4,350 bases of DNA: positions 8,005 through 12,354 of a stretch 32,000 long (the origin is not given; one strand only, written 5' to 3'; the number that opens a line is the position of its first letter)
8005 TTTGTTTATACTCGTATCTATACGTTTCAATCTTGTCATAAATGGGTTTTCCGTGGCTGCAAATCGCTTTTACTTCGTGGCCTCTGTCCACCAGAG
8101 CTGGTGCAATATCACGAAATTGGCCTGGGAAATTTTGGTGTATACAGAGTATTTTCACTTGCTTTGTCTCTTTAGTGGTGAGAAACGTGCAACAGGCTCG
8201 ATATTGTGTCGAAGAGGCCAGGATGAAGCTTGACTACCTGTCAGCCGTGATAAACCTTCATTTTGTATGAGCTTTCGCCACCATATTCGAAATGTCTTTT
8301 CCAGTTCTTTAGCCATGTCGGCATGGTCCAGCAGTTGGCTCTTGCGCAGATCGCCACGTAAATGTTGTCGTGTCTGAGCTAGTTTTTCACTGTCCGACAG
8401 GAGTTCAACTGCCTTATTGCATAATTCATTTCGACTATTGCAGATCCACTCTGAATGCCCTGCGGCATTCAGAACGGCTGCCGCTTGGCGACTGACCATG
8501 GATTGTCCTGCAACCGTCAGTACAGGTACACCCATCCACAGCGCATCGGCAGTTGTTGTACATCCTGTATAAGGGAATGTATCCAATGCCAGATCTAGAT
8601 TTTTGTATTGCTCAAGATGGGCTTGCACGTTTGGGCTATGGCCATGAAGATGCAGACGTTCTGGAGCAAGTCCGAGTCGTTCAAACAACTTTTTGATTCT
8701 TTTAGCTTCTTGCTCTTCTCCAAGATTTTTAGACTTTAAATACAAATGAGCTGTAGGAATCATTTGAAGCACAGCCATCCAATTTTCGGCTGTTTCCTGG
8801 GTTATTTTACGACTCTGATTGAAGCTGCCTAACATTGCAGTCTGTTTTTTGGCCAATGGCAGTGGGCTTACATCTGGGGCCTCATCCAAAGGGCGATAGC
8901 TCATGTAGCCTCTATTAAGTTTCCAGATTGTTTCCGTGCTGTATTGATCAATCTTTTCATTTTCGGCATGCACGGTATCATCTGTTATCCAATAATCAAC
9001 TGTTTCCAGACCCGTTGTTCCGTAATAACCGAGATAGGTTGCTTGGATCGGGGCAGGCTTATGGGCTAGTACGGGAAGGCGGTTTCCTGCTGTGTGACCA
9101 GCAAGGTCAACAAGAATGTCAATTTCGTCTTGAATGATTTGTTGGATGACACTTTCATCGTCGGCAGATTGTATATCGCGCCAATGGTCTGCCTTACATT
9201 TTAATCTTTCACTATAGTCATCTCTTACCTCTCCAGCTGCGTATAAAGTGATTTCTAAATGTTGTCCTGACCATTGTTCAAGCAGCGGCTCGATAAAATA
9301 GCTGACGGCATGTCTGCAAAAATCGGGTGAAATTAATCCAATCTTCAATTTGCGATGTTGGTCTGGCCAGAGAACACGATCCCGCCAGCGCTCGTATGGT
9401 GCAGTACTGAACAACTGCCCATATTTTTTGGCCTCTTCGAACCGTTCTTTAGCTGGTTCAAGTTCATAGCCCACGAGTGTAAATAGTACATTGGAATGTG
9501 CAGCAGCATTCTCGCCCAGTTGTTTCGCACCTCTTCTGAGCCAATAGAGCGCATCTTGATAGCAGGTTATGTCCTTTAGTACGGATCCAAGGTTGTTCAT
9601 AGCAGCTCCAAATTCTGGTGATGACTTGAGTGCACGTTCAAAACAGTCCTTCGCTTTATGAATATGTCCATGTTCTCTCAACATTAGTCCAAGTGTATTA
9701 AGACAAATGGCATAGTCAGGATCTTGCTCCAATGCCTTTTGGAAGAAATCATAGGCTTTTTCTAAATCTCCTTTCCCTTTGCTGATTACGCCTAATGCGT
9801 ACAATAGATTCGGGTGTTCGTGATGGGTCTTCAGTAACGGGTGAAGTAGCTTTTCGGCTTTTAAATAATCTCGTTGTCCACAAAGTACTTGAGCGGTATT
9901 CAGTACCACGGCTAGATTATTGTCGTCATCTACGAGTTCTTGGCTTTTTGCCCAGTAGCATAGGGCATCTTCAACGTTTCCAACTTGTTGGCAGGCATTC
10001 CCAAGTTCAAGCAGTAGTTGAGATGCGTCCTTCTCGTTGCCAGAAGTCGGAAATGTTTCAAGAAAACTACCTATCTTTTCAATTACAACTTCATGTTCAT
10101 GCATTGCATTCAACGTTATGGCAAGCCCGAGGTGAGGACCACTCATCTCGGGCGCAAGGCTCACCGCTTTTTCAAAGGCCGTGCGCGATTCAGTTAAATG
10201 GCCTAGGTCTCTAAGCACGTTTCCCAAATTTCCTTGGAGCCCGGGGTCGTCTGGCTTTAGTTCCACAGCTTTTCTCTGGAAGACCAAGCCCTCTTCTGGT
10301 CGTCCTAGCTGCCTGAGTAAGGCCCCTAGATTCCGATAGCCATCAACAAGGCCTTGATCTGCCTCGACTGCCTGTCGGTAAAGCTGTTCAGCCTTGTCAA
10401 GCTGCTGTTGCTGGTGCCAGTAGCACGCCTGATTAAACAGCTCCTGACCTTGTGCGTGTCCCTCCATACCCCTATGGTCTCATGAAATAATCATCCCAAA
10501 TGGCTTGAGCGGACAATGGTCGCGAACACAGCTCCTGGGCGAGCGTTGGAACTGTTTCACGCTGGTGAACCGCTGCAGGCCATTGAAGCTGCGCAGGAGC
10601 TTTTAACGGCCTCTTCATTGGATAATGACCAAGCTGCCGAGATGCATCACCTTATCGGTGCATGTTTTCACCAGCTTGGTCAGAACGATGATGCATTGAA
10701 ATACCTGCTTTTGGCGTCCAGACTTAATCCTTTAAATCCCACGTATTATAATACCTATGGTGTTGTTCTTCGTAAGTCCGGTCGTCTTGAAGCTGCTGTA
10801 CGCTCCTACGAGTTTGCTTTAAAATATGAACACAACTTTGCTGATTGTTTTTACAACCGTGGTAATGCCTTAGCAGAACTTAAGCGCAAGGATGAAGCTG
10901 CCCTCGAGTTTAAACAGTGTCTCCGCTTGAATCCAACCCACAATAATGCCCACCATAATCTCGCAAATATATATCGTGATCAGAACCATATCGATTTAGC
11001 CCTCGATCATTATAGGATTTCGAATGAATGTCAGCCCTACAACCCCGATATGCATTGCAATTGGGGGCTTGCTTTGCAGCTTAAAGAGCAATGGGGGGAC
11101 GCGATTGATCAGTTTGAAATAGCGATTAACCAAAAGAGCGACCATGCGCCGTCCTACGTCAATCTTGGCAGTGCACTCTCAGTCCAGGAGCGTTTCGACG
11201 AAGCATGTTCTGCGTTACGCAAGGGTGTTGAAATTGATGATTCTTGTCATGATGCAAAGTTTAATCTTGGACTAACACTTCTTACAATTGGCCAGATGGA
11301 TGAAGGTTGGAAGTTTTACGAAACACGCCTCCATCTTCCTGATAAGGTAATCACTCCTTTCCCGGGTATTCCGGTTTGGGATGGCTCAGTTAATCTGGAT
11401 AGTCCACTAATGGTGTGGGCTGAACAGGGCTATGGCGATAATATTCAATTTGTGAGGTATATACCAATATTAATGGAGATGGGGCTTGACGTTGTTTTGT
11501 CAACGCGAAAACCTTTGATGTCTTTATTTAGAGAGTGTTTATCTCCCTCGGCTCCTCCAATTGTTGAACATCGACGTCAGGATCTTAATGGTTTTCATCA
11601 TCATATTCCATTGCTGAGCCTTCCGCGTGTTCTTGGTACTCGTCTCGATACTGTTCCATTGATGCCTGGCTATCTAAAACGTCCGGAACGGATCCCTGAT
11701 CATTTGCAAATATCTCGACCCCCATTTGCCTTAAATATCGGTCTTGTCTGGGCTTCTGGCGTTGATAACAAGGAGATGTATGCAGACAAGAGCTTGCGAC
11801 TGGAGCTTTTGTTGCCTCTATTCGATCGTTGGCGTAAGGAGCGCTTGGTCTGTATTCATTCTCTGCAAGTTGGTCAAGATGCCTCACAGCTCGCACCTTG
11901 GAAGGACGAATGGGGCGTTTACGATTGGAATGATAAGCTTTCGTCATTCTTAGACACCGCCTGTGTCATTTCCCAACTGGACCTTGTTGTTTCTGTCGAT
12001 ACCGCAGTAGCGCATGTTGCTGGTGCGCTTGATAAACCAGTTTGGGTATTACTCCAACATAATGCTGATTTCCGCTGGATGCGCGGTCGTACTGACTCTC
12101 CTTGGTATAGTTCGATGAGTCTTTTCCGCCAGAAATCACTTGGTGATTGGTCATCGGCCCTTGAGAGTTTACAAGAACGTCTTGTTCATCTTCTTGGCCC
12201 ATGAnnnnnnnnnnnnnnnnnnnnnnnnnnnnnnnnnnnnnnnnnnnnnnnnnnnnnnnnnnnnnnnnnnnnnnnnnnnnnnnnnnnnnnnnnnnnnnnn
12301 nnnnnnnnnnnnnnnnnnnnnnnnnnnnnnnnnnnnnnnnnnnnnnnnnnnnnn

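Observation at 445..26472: Candidate self-contained 'glycosylate in the cytoplasm, then export by T1SS' surface-glycoprotein module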

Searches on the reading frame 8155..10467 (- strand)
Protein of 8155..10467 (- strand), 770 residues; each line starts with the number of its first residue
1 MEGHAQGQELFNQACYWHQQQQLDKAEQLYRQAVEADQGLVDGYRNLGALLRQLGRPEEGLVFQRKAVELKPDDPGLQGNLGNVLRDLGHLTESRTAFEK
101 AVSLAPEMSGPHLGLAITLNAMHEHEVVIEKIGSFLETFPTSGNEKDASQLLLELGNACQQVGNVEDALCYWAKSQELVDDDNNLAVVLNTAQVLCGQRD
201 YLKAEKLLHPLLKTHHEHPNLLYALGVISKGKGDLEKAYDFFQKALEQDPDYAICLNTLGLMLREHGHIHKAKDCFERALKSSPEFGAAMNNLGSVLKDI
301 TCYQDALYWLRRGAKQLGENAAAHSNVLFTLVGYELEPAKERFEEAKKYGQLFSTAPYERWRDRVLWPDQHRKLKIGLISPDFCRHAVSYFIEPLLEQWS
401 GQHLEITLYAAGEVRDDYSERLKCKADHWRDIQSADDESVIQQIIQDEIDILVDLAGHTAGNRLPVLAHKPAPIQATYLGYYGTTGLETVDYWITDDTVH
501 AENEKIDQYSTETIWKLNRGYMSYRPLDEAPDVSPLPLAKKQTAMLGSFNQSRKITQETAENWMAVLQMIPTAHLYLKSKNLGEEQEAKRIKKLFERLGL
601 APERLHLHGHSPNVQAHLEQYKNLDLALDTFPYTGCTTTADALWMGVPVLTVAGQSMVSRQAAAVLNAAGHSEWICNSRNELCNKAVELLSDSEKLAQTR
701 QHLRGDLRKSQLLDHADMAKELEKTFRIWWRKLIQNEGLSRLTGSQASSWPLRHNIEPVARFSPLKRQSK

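Call 3: search_protein_families(library=pfam, proteins=[window:8155-10467:-], max_evalue=0.01)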
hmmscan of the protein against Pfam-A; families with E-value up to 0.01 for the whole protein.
window:8155-10467:- (770 aa): 22 families
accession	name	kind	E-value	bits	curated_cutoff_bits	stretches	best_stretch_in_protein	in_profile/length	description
PF13844.12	Glyco_transf_41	-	4.1e-45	154.5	25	2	369-512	76-220/543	Glycosyl transferase family 41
PF07719.23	TPR_2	-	1.4e-31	106.3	27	3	220-252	2-34/34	Tetratricopeptide repeat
PF00515.34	TPR_1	-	2.8e-25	87.5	27.8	2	220-252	2-34/34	Tetratricopeptide repeat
PF13181.12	TPR_8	-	3.3e-24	83.4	25.7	2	221-252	3-34/34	Tetratricopeptide repeat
PF13424.12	TPR_12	-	5.9e-23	81.3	30.1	4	221-282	5-74/77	Tetratricopeptide repeat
PF13432.12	TPR_16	-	5.3e-21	75.2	32.7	3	191-253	3-65/65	Tetratricopeptide repeat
PF13431.12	TPR_17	-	4.9e-20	70.5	24.4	1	241-273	1-33/34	Tetratricopeptide repeat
PF13428.12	TPR_14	-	9e-16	57.3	23.5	0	219-256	1-38/44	Tetratricopeptide repeat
PF13414.12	TPR_11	-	3.1e-15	56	26.8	1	18-55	5-42/42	TPR repeat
PF13374.12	TPR_10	-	1.4e-14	54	27.5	0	79-104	6-31/42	Tetratricopeptide repeat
PF14559.12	TPR_19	-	6.3e-12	46.1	25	1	232-285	4-57/68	Tetratricopeptide repeat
PF23914.1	TPR_CcmH_CycH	-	1.5e-11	44.9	42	2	155-248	56-150/158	Cytochrome c-type biogenesis protein H TPR domain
PF13371.12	TPR_9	-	1.7e-08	34.7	35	0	50-107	4-61/73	Tetratricopeptide repeat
PF24575.1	TPR_Slam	-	2.4e-07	31.6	35.2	0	207-276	33-104/104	Surface lipoprotein assembly modifier, N-terminal TPR repeats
PF13174.12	TPR_6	-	7e-07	29.9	26.3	0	222-251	3-32/33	Tetratricopeptide repeat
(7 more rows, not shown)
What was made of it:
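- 8155..10467 (-): TPR-GT41 glycosyltransferase of the OGT/SPINDLY type, a predicted protein O-glycosyltransferase. It is transcribed divergently from the exporter operon. Pfam GT41 E 4e-45 plus TPR (call 3).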

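Call 7: search_protein_families(library=ncbifam, proteins=[window:8155-10467:-], max_evalue=0.001)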
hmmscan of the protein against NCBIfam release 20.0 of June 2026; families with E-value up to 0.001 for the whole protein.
window:8155-10467:- (770 aa): 23 families
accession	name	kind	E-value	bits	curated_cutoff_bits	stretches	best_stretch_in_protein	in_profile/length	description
TIGR02917.1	PEP_TPR_lipo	equivalog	2.8e-28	98.3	312.2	3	148-286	735-870/899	XrtA/PEP-CTERM system TPR-repeat protein PrsT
NF040959.1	MamA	equivalog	5.3e-25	88.1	200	2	145-279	67-199/204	magnetosome protein MamA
TIGR02521.1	type_IV_pilW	equivalog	3.9e-21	75.7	154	1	232-328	44-142/234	type IV pilus biogenesis/stability protein PilW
NF033762.1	social_mot_Tgl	equivalog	2.5e-20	72.9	225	1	217-307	29-120/252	social motility TPR repeat lipoprotein Tgl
NF033920.0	C39_PA2778_fam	equivalog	1.8e-14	53.8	150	1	232-313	169-250/255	PA2778 family cysteine peptidase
NF033758.1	gliding_GltE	equivalog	3.3e-13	49.4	225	1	152-255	225-327/411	adventurous gliding motility TPR repeat lipoprotein GltE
TIGR00540.1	TPR_hemY_coli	hypoth_equivalog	3.4e-12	45.8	142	1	183-297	259-369/385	heme biosynthesis-associated TPR protein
NF007302.0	PRK09782.1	equivalog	1.3e-11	43.2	1223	2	152-296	548-689/990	phage receptor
NF002725.1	PRK02603.1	equivalog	5.6e-11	42.7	143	1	216-275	69-128/173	photosystem I assembly protein Ycf3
TIGR00990.1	3a0801s09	subfamily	1.4e-08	33.8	757.25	1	167-307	349-487/615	mitochondrial import receptor subunit TOM70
TIGR02552.1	LcrH_SycD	equivalog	2.2e-07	30.6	104.8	0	180-283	13-116/136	SycD/LcrH family type III secretion system chaperone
NF047371.1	FlcA_CTERM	equivalog_domain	6e-07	28.3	300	0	200-281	454-535/646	periplasmic flagellar collar protein FlcA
NF008391.2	PRK11189.1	equivalog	2.1e-06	27.5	250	1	204-294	50-140/297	lipoprotein NlpI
NF040561.1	PrimPol_Msp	equivalog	6.9e-06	24.9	200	0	234-302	6-74/515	CRISPR-associated primase-polymerase type A1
TIGR02795.1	tol_pal_ybgF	equivalog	1.1e-05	26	90.1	0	192-286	9-109/119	tol-pal system protein YbgF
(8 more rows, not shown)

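Call 26: search_solved_structures(query=window:8155-10467:-, max_evalue=0.01)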
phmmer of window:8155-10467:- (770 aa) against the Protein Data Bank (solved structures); distinct sequences matched with E-value up to 0.01: 115 (the best 60 are shown).
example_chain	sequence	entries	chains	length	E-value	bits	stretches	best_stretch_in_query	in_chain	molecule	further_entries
7y4i_A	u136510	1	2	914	1.4e-93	317.8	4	225-737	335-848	Probable UDP-N-acetylglucosamine--peptide N-acetylglucosaminyltransferase SPINDLY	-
8dtf_A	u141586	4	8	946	8.2e-93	315.3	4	225-737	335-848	Probable UDP-N-acetylglucosamine--peptide N-acetylglucosaminyltransferase SPINDLY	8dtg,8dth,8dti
5djs_A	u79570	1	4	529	4.8e-71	243.3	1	244-736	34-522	Tetratricopeptide TPR_2 repeat protein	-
7yea_A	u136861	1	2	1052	3.7e-70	240.4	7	234-513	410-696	UDP-N-acetylglucosamine--peptide N-acetylglucosaminyltransferase 110 kDa subunit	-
7ntf_A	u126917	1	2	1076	4e-70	240.3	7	235-512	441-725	Isoform 1 of UDP-N-acetylglucosamine--peptide N-acetylglucosaminyltransferase 110 kDa subu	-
7yeh_B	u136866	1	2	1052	4.5e-70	240.1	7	235-512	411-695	UDP-N-acetylglucosamine--peptide N-acetylglucosaminyltransferase 110 kDa subunit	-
5a01_A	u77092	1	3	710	2.7e-51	178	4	546-734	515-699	O-GLYCOSYLTRANSFERASE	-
6ibo_A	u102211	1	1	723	4.9e-51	177.2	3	234-513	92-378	UDP-N-acetylglucosamine--peptide N-acetylglucosaminyltransferase 110 kDa subunit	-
6q4m_A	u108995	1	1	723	5e-51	177.2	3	234-513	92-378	UDP-N-acetylglucosamine--peptide N-acetylglucosaminyltransferase 110 kDa subunit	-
6tka_AAA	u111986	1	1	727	8.5e-51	176.4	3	234-513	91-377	UDP-N-acetylglucosamine--peptide N-acetylglucosaminyltransferase 110 kDa subunit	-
8cm9_A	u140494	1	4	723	8.8e-51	176.3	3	234-513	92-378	UDP-N-acetylglucosamine--peptide N-acetylglucosaminyltransferase 110 kDa subunit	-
3pe3_A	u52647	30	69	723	9.3e-51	176.3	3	234-513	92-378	UDP-N-acetylglucosamine--peptide N-acetylglucosaminyltransferase 110 kDa subunit | UDP-N-ACETYLGLUCOSAMINE--PEPTIDE N-ACETYLGLUCOSAMINYL TRANSFERASE 110 KDA SUB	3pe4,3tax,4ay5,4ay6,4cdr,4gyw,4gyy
5lvv_A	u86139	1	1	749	1e-50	176.1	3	234-513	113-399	UDP-N-acetylglucosamine--peptide N-acetylglucosaminyltransferase 110 kDa subunit,UDP-N-ace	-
5nps_A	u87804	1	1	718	1.1e-50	176.1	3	234-513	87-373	UDP-N-acetylglucosamine--peptide N-acetylglucosaminyltransferase 110 kDa subunit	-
5lwv_A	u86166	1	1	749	1.1e-50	176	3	234-513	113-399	Host cell factor 1,UDP-N-acetylglucosamine--peptide N-acetylglucosaminyltransferase 110 kD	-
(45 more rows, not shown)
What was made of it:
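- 8155..10467 (-): PDB: SPINDLY 1.4e-93, T. terrenum OGT (5djs) 5e-71, human OGT (call 26).
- On GT41 (OGT/SPINDLY type): 8155-10467: Pfam E 4e-45, SPINDLY 1.4e-93, 5djs 5e-71 (calls 3, 26).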

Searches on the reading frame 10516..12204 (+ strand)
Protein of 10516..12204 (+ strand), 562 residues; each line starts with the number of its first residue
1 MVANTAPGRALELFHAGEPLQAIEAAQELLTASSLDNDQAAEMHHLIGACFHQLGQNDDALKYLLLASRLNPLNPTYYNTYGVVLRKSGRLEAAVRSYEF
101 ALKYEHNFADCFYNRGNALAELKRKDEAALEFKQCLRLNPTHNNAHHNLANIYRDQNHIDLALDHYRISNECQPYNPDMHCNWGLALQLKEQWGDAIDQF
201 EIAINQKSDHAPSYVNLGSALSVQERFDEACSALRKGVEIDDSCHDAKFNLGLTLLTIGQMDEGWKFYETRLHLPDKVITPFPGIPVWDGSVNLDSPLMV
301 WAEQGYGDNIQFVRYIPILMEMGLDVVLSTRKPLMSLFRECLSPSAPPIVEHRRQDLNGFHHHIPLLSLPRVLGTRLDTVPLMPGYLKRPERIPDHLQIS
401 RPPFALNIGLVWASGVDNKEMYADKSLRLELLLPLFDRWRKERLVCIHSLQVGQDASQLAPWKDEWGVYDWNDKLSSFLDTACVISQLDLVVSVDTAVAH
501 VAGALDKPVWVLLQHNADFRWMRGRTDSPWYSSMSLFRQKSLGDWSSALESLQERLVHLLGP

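Call 3: search_protein_families(library=pfam, proteins=[window:10516-12204:+], max_evalue=0.01)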
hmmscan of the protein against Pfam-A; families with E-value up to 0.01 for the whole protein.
window:10516-12204:+ (562 aa): 20 families
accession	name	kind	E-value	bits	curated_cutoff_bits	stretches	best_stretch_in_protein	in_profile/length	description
PF07719.23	TPR_2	-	1.6e-27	93.7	27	1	109-142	1-34/34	Tetratricopeptide repeat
PF00515.34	TPR_1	-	2.1e-26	91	27.8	2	109-142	1-34/34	Tetratricopeptide repeat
PF13181.12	TPR_8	-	2.2e-23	80.8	25.7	2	109-142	1-34/34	Tetratricopeptide repeat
PF13414.12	TPR_11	-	6.6e-23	80.6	26.8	2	84-122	3-41/42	TPR repeat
PF13432.12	TPR_16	-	1e-17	64.7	32.7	2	84-141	6-63/65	Tetratricopeptide repeat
PF13431.12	TPR_17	-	4.4e-15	55.1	24.4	1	132-163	2-33/34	Tetratricopeptide repeat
PF13424.12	TPR_12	-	5.3e-14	52.6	30.1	1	13-67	13-71/77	Tetratricopeptide repeat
PF13428.12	TPR_14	-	2e-13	50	23.5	0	112-151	4-43/44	Tetratricopeptide repeat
PF13176.12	TPR_7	-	2.6e-10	40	27.9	0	145-167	1-23/36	Tetratricopeptide repeat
PF14559.12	TPR_19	-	5.4e-10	39.9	25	0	15-78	3-62/68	Tetratricopeptide repeat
PF13374.12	TPR_10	-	2.2e-07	31.1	27.5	0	213-240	4-31/42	Tetratricopeptide repeat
PF13174.12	TPR_6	-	6.4e-06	26.9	26.3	0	110-141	1-32/33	Tetratricopeptide repeat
PF03704.23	BTAD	-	1.5e-05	25.9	22.1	0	9-100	31-121/146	Bacterial transcriptional activator domain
PF01075.23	Glyco_transf_9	-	2e-05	24.5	22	1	481-509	177-205/247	Glycosyltransferase family 9 (heptosyltransferase)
PF17874.7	TPR_MalT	-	4e-05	23.5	45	0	9-106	7-111/336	MalT-like TPR region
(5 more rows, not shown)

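Call 7: search_protein_families(library=ncbifam, proteins=[window:10516-12204:+], max_evalue=0.001)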
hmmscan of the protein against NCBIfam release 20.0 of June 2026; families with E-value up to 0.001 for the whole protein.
window:10516-12204:+ (562 aa): 20 families
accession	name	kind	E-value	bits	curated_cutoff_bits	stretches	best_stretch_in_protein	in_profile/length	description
NF040959.1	MamA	equivalog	3.7e-34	118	200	3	77-242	39-204/204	magnetosome protein MamA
TIGR02521.1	type_IV_pilW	equivalog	1.7e-21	76.8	154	2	126-269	48-193/234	type IV pilus biogenesis/stability protein PilW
NF033762.1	social_mot_Tgl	equivalog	1.4e-20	73.7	225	2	122-265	79-224/252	social motility TPR repeat lipoprotein Tgl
TIGR02917.1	PEP_TPR_lipo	equivalog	2e-20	72.3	312.2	2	117-263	744-889/899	XrtA/PEP-CTERM system TPR-repeat protein PrsT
NF033758.1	gliding_GltE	equivalog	2.7e-14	53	225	1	176-271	221-316/411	adventurous gliding motility TPR repeat lipoprotein GltE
TIGR00990.1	3a0801s09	subfamily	6.2e-13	48.3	757.25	1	22-271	313-568/615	mitochondrial import receptor subunit TOM70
NF008391.2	PRK11189.1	equivalog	9.1e-13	48.3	250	1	26-133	50-157/297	lipoprotein NlpI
TIGR02552.1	LcrH_SycD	equivalog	1.1e-11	44.5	104.8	1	172-242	47-117/136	SycD/LcrH family type III secretion system chaperone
NF047371.1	FlcA_CTERM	equivalog_domain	1e-09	37.5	300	1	136-235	431-531/646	periplasmic flagellar collar protein FlcA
NF033920.0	C39_PA2778_fam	equivalog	3.8e-09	36.3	150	0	85-166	166-247/255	PA2778 family cysteine peptidase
NF047507.1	TPR_BatC_Lepto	exception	4.2e-09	36.2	175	1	87-157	70-144/214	TPR repeat-containing protein BatC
NF053607.1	CHU_0125_OmpA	equivalog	2.1e-07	29.8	620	1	128-210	38-120/639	CHU_0125 family OmpA-like outer membrane integrity protein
TIGR00540.1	TPR_hemY_coli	hypoth_equivalog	7.3e-07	28.3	142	0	52-167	272-383/385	heme biosynthesis-associated TPR protein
NF047558.1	TPR_END_plus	domain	8.7e-07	28.8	32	0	112-141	2-31/56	TPR end-of-group domain-containing protein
NF040561.1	PrimPol_Msp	equivalog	2e-06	26.7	200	1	56-176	6-119/515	CRISPR-associated primase-polymerase type A1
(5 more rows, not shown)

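Call 25: search_solved_structures(query=window:10516-12204:+, max_evalue=1)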
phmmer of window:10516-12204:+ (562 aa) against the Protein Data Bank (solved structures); distinct sequences matched with E-value up to 1: 160 (the best 60 are shown).
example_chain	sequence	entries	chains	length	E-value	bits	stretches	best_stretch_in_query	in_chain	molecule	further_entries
9qhb_A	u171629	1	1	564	9.4e-52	179.5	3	40-274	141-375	Engineered tetratricopeptide repeat protein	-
7yea_A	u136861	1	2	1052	1.2e-47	166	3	48-242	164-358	UDP-N-acetylglucosamine--peptide N-acetylglucosaminyltransferase 110 kDa subunit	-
7yeh_B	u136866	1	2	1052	1.2e-47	166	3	48-242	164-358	UDP-N-acetylglucosamine--peptide N-acetylglucosaminyltransferase 110 kDa subunit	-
7ntf_A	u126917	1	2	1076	1.5e-47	165.6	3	48-247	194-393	Isoform 1 of UDP-N-acetylglucosamine--peptide N-acetylglucosaminyltransferase 110 kDa subu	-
8bu0_A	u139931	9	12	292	3.2e-45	157.9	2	41-273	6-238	Consensus tetratricopeptide repeat protein | Crystal structure of an 8-repeat consensus TPR superhelix with Zinc. | Monomer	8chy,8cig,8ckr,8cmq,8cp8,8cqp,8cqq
9qhc_A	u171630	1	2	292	1.9e-37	132.3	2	41-253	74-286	Engineered tetratricopeptide repeat protein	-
1w3b_A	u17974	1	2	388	4.6e-36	127.7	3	48-240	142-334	UDP-N-ACETYLGLUCOSAMINE--PEPTIDE N-ACETYLGLUCOSAMINYLTRANSFERASE 110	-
6eou_A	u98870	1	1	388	1.6e-35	125.9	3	48-240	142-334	UDP-N-acetylglucosamine--peptide N-acetylglucosaminyltransferase 110 kDa subunit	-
7y4i_A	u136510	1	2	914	2.3e-23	85.8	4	91-180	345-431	Probable UDP-N-acetylglucosamine--peptide N-acetylglucosaminyltransferase SPINDLY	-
8dtf_A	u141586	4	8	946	2.7e-23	85.5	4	91-180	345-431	Probable UDP-N-acetylglucosamine--peptide N-acetylglucosaminyltransferase SPINDLY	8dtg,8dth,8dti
8cm9_A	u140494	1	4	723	4.3e-19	71.6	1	79-202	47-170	UDP-N-acetylglucosamine--peptide N-acetylglucosaminyltransferase 110 kDa subunit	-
6tka_AAA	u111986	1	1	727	6.5e-19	71.1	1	80-201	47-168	UDP-N-acetylglucosamine--peptide N-acetylglucosaminyltransferase 110 kDa subunit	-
6q4m_A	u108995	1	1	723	6.5e-19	71.1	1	80-202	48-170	UDP-N-acetylglucosamine--peptide N-acetylglucosaminyltransferase 110 kDa subunit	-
6ibo_A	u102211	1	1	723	6.5e-19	71.1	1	80-202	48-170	UDP-N-acetylglucosamine--peptide N-acetylglucosaminyltransferase 110 kDa subunit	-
3pe3_A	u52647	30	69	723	6.5e-19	71.1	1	80-202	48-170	UDP-N-acetylglucosamine--peptide N-acetylglucosaminyltransferase 110 kDa subunit | UDP-N-ACETYLGLUCOSAMINE--PEPTIDE N-ACETYLGLUCOSAMINYL TRANSFERASE 110 KDA SUB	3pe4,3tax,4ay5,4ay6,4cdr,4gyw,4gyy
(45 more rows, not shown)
